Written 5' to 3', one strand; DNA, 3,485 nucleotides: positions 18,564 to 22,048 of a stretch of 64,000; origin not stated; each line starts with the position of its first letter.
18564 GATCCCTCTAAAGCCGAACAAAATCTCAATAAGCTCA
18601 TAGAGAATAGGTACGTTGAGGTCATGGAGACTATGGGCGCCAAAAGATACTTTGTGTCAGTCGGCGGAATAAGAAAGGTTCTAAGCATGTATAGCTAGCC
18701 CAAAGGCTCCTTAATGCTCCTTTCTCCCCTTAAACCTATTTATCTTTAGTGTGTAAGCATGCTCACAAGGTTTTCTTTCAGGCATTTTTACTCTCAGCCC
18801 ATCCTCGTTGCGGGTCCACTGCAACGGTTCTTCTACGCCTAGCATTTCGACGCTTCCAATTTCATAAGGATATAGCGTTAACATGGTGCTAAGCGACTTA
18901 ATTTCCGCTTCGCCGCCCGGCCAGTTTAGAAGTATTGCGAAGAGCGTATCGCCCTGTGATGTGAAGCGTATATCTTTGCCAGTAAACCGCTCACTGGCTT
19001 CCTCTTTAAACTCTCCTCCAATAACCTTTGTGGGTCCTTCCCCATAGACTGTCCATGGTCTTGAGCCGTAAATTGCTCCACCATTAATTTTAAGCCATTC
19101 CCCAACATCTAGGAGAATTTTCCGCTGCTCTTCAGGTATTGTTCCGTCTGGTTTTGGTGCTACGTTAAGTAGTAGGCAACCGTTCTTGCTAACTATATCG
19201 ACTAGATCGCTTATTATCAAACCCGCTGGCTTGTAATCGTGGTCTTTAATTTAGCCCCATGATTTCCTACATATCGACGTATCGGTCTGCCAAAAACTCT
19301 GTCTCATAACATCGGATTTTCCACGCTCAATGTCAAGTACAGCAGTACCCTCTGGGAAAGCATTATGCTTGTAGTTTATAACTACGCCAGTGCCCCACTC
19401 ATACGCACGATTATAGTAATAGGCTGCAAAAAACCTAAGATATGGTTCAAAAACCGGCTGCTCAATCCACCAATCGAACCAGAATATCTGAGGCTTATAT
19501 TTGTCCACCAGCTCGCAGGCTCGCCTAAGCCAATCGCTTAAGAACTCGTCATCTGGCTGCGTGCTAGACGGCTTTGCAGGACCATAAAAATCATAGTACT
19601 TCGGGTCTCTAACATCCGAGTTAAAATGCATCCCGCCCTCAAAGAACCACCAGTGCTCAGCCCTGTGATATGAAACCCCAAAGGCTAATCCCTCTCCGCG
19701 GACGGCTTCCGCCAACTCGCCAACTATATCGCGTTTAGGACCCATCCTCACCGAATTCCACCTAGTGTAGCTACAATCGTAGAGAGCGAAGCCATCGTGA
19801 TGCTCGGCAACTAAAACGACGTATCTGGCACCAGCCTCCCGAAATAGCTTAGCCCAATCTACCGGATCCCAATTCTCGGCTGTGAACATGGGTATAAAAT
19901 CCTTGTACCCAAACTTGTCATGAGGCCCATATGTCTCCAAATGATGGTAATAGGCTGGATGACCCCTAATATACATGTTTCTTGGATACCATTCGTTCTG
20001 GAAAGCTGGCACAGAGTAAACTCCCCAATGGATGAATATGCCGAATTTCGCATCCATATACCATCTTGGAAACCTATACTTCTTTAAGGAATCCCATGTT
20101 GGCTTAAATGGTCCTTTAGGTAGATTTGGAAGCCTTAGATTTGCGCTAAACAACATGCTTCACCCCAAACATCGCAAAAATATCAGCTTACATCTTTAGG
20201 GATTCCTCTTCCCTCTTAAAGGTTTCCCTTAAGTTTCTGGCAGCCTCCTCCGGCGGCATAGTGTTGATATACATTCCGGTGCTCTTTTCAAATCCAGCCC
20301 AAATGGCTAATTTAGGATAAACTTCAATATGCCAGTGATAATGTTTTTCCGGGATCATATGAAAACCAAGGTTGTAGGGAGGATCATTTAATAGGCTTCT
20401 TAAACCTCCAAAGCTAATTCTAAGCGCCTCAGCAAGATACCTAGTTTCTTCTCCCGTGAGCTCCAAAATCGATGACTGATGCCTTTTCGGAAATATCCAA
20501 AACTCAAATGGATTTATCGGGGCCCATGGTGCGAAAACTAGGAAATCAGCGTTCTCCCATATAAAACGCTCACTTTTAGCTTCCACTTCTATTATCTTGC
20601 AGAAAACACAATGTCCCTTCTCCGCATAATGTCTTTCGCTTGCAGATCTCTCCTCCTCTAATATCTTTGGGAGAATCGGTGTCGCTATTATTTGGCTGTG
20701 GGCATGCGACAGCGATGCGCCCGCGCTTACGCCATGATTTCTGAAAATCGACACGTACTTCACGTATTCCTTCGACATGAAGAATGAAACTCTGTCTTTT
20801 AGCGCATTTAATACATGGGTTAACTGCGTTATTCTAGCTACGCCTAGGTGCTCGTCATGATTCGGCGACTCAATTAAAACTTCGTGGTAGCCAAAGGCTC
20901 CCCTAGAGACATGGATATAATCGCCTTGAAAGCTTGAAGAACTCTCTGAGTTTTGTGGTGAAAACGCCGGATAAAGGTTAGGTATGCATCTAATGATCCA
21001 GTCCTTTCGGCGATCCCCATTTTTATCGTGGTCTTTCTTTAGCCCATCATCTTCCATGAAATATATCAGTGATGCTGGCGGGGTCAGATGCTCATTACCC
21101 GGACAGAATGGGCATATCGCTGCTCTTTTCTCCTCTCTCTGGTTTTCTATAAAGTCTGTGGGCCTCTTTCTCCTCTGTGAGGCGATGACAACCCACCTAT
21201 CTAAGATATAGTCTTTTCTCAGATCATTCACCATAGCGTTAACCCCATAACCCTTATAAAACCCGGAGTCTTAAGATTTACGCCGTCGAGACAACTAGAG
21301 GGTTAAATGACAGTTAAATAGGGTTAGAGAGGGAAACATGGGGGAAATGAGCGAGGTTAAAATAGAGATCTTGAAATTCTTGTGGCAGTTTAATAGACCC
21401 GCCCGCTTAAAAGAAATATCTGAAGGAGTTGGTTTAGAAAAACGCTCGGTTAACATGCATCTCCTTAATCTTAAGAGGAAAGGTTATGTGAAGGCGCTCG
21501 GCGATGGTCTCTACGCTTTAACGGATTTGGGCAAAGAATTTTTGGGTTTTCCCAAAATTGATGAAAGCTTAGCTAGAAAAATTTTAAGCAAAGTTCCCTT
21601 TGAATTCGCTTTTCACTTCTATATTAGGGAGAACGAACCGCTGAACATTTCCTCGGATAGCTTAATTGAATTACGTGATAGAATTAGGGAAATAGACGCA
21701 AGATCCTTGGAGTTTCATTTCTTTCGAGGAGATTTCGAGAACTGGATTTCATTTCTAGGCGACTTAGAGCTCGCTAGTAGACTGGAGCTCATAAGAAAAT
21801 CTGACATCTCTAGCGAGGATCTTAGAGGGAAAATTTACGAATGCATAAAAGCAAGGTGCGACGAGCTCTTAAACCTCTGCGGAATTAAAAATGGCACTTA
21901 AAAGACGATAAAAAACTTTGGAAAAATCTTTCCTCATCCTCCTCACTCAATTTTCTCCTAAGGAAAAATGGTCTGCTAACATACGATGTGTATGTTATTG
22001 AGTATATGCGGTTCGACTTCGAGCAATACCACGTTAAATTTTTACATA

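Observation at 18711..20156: GH29 alpha-L-fucosidase split by one in-frame TAA at the conserved SWG-Y position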

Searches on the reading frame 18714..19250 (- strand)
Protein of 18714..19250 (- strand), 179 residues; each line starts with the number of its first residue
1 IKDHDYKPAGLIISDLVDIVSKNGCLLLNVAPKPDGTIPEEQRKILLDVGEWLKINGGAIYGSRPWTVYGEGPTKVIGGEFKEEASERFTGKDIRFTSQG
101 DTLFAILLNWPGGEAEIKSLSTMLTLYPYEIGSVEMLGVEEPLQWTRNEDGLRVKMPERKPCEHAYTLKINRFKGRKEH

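Call 5: search_protein_families(library=pfam, proteins=[window:18714-19250:-], max_evalue=0.01)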
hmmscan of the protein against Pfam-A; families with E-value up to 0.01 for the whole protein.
window:18714-19250:- (179 aa): 2 families
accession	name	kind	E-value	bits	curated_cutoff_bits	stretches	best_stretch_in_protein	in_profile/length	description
PF01120.23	Alpha_L_fucos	-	2.4e-18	67.1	25.2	1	3-57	290-344/345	Alpha-L-fucosidase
PF16757.11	Fucosidase_C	-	5.6e-13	49.7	25.6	1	92-170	7-87/88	Alpha-L-fucosidase C-terminal domain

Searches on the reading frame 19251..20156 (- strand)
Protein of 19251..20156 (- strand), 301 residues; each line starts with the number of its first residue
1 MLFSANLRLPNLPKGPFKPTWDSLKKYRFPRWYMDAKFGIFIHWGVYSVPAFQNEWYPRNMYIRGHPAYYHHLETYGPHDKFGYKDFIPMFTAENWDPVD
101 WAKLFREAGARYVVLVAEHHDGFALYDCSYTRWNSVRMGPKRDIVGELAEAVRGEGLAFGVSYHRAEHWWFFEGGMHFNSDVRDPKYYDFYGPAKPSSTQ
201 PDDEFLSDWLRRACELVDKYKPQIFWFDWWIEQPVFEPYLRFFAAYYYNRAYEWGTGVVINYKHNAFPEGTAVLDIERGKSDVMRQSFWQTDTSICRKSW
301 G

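Call 5: search_protein_families(library=pfam, proteins=[window:19254-20156:-], max_evalue=0.01)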
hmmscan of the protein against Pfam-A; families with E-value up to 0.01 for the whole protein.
window:19254-20156:- (301 aa): 1 family
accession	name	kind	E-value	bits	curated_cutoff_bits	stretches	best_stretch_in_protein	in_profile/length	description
PF01120.23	Alpha_L_fucos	-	5.1e-79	266.6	25.2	1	15-301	12-285/345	Alpha-L-fucosidase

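Call 7: find_encoding_contigs(protein=window:19251-20156:-, flank=6000, max_places=10)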
Protein window:19251-20156:- (301 aa): 1 contig read that carries it; 1 place shown.
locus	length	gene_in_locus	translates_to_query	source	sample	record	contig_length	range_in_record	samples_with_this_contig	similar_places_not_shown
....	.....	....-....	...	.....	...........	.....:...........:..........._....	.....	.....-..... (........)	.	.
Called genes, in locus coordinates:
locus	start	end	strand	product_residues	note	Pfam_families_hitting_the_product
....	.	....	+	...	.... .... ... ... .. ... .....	-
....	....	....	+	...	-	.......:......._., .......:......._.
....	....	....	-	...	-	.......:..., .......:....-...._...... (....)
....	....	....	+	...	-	-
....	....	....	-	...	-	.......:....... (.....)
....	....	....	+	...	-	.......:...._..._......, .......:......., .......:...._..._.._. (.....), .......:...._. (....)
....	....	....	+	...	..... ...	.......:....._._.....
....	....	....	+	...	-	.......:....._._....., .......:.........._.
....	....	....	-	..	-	-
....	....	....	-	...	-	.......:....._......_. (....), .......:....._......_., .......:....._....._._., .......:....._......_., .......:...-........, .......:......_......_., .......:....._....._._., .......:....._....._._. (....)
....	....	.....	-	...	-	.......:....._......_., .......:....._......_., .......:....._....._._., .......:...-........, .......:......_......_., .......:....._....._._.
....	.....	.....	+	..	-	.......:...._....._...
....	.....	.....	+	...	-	-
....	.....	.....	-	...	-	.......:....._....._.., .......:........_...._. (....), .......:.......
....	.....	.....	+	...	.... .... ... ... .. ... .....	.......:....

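Call 17: list_cluster_members(proteins=[P0001, window:19254-20156:-, window:18714-19220:-])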
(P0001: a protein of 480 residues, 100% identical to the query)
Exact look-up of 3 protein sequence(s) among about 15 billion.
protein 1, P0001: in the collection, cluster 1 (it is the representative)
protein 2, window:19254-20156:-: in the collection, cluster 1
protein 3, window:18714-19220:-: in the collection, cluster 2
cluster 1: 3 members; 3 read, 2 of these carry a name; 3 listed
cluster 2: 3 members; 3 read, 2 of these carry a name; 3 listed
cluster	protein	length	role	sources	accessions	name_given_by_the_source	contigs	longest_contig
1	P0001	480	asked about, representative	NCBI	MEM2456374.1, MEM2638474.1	MAG: alpha-L-fucosidase [Candidatus Bathyarchaeia archaeon]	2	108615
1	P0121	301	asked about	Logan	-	-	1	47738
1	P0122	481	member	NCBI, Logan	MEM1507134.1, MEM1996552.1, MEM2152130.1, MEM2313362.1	MAG: alpha-L-fucosidase [Candidatus Bathyarchaeia archaeon]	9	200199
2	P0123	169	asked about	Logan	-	-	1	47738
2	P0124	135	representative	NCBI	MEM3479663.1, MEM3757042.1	MAG: alpha-L-fucosidase C-terminal domain-containing protein [Candidatus Bathyarchaeia ...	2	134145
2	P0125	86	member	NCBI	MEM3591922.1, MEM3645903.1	MAG: alpha-L-fucosidase C-terminal domain-containing protein [Candidatus Bathyarchaeia ...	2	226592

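Call 19: find_encoding_contigs(protein=P0124, flank=5000, max_places=6)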
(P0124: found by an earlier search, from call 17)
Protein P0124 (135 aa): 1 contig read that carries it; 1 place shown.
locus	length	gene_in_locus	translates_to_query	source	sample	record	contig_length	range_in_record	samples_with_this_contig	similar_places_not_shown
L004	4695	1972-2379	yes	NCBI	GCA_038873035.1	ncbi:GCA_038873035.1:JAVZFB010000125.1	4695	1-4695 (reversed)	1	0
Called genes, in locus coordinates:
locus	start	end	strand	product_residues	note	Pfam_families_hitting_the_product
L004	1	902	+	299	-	PF01087:GalP_UDP_transf, PF16268:DUF4921, PF02744:GalP_UDP_tr_C (faint), PF11969:DcpS_C (weak)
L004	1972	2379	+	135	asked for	PF16757:Fucosidase_C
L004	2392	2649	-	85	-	-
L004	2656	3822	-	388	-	PF08323:Glyco_transf_5, PF13439:Glyco_transf_4, PF13579:Glyco_trans_4_4, PF08323:Glyco_transf_5, PF20706:GT4-conflict, PF00534:Glycos_transf_1, PF13692:Glyco_trans_1_4, PF13524:Glyco_trans_1_2 (weak)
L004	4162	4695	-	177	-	PF00534:Glycos_transf_1, PF13692:Glyco_trans_1_4, PF20706:GT4-conflict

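Call 20: find_encoding_contigs(protein=P0125, flank=5000, max_places=6)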
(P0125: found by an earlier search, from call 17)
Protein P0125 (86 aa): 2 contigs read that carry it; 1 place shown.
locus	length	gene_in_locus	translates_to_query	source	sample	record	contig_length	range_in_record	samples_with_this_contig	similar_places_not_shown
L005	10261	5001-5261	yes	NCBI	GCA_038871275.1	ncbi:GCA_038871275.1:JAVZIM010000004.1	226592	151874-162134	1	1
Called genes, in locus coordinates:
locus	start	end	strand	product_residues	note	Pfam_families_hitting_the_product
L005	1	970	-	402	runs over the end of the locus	PF02005:TRM, PF02475:TRM5-TYW2_MTfase (weak)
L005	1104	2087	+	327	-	-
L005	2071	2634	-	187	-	PF19027:DUF5752 (faint)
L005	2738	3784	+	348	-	PF01087:GalP_UDP_transf, PF16268:DUF4921, PF02744:GalP_UDP_tr_C (faint), PF11969:DcpS_C (weak)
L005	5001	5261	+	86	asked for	PF16757:Fucosidase_C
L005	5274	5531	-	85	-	-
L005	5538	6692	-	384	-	PF08323:Glyco_transf_5 (weak), PF13439:Glyco_transf_4, PF13579:Glyco_trans_4_4, PF08323:Glyco_transf_5, PF20706:GT4-conflict, PF00534:Glycos_transf_1, PF13692:Glyco_trans_1_4, PF13524:Glyco_trans_1_2 (weak)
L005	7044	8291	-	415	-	PF08323:Glyco_transf_5, PF13439:Glyco_transf_4, PF13579:Glyco_trans_4_4, PF20706:GT4-conflict, PF00534:Glycos_transf_1, PF13692:Glyco_trans_1_4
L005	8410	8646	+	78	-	PF01037:AsnC_trans_reg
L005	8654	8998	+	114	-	-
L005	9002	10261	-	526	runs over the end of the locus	PF03065:Glyco_hydro_57, PF01522:Polysacc_deac_1 (weak), PF19027:DUF5752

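Call 21: find_encoding_contigs(protein=P0122, flank=10000, max_places=10)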
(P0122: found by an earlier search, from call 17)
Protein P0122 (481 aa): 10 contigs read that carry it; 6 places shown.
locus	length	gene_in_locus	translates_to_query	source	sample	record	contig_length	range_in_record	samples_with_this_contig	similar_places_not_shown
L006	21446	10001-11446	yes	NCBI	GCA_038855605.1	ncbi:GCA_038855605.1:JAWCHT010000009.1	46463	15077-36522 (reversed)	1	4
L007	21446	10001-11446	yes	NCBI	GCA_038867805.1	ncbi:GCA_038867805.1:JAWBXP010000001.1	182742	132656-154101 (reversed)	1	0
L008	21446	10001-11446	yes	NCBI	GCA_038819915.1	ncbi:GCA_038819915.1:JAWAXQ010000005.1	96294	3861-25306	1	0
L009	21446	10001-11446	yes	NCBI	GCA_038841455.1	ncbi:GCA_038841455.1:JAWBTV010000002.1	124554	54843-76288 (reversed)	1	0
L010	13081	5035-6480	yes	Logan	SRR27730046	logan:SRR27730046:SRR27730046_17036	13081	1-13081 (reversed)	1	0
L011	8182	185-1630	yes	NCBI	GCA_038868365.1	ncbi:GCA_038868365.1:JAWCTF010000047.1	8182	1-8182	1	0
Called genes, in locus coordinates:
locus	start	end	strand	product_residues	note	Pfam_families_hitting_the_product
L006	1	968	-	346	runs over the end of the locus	PF03786:UxuA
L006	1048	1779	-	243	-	PF00181:Ribosomal_L2_N, PF03947:Ribosomal_L2_C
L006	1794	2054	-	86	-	PF00276:Ribosomal_L23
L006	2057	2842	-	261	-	PF00573:Ribosomal_L4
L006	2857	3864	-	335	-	PF00297:Ribosomal_L3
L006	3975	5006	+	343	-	-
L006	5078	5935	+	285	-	PF02749:QRPTase_N, PF01729:QRPTase_C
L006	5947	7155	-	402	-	PF02005:TRM, PF02475:TRM5-TYW2_MTfase (weak)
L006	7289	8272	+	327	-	-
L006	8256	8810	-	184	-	PF19027:DUF5752 (faint)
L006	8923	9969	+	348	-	PF01087:GalP_UDP_transf, PF16268:DUF4921, PF02744:GalP_UDP_tr_C (faint), PF11969:DcpS_C (weak)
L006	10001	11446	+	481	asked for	PF01120:Alpha_L_fucos, PF16757:Fucosidase_C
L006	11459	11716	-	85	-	-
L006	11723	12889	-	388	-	PF08323:Glyco_transf_5, PF13439:Glyco_transf_4, PF13579:Glyco_trans_4_4, PF08323:Glyco_transf_5, PF20706:GT4-conflict, PF00534:Glycos_transf_1, PF13692:Glyco_trans_1_4, PF13524:Glyco_trans_1_2 (weak)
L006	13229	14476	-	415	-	PF08323:Glyco_transf_5, PF13439:Glyco_transf_4, PF13579:Glyco_trans_4_4, PF20706:GT4-conflict, PF00534:Glycos_transf_1, PF13692:Glyco_trans_1_4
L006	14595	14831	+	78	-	PF01037:AsnC_trans_reg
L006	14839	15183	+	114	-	-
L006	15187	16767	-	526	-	PF03065:Glyco_hydro_57, PF01522:Polysacc_deac_1 (weak), PF19027:DUF5752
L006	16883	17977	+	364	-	PF00899:ThiF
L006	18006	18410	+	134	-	PF14464:Prok-JAB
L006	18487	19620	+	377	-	PF00696:AA_kinase, PF01472:PUA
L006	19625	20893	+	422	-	PF00171:Aldedh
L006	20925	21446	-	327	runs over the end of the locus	PF04055:Radical_SAM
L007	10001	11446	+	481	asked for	PF01120:Alpha_L_fucos, PF16757:Fucosidase_C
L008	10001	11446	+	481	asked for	PF01120:Alpha_L_fucos, PF16757:Fucosidase_C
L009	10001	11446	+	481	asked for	PF01120:Alpha_L_fucos, PF16757:Fucosidase_C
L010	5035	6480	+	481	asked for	PF01120:Alpha_L_fucos, PF16757:Fucosidase_C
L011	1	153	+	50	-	?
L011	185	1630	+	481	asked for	PF01120:Alpha_L_fucos, PF16757:Fucosidase_C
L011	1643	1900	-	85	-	-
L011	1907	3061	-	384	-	PF08323:Glyco_transf_5 (weak), PF13439:Glyco_transf_4, PF13579:Glyco_trans_4_4, PF08323:Glyco_transf_5, PF20706:GT4-conflict, PF00534:Glycos_transf_1, PF13692:Glyco_trans_1_4, PF13524:Glyco_trans_1_2 (weak)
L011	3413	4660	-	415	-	PF08323:Glyco_transf_5, PF13439:Glyco_transf_4, PF13579:Glyco_trans_4_4, PF20706:GT4-conflict, PF00534:Glycos_transf_1, PF13692:Glyco_trans_1_4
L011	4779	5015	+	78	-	PF01037:AsnC_trans_reg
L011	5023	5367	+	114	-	-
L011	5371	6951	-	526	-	PF03065:Glyco_hydro_57, PF01522:Polysacc_deac_1 (weak), PF19027:DUF5752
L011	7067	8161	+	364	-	PF00899:ThiF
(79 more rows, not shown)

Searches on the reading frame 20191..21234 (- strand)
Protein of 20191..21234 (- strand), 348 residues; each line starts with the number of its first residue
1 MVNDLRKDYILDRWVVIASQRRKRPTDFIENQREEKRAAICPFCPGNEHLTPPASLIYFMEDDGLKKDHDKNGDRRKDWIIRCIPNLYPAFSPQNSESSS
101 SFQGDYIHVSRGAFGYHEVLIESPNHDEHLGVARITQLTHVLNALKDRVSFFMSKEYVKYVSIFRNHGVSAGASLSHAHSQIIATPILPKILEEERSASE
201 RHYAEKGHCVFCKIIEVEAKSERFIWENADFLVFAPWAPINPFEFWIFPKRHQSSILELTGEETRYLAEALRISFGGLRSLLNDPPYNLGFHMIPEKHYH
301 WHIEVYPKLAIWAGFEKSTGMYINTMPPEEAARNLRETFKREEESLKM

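Call 44: search_protein_families(library=pfam, proteins=[window:20191-21234:-], max_evalue=0.001)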
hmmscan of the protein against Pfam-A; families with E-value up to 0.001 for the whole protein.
window:20191-21234:- (348 aa): 5 families
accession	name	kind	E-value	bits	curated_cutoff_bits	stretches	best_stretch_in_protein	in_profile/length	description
PF01087.27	GalP_UDP_transf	-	1.3e-13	52.2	22.1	1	85-189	79-184/184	Galactose-1-phosphate uridyl transferase, N-terminal domain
PF16268.10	DUF4921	-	3.8e-13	49.6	28.5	1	150-338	213-396/425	Domain of unknown function (DUF4921)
PF11969.13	DcpS_C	-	1.1e-07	32.8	24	1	209-303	2-97/114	Scavenger mRNA decapping enzyme C-term binding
PF02744.22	GalP_UDP_tr_C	-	2.3e-05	24.6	29.2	1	204-305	10-119/165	Galactose-1-phosphate uridyl transferase, C-terminal domain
PF16285.10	DUF4931_N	-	2.5e-05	24.8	24.1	1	118-184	54-120/124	Domain of unknown function (DUF4931) N-terminal domain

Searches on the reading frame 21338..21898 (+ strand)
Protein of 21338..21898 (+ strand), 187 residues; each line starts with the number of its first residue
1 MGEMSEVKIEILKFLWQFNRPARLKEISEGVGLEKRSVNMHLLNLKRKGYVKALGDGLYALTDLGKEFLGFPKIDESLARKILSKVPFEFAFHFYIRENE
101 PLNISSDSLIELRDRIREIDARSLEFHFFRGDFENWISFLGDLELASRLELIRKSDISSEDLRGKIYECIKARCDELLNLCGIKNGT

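Call 44: search_protein_families(library=pfam, proteins=[window:21338-21898:+], max_evalue=0.001)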
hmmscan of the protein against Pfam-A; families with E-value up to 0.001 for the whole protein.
window:21338-21898:+ (187 aa): 3 families
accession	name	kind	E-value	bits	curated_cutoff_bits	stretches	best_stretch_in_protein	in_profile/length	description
PF19027.5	DUF5752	-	5.2e-07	29.7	23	1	104-170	18-207/208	Family of unknown function (DUF5752)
PF13412.12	HTH_24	-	2e-05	24.5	21.9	1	4-52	1-48/48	Winged helix-turn-helix DNA-binding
PF01022.26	HTH_5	-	0.00076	19.8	22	0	6-52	2-46/47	Bacterial regulatory protein, arsR family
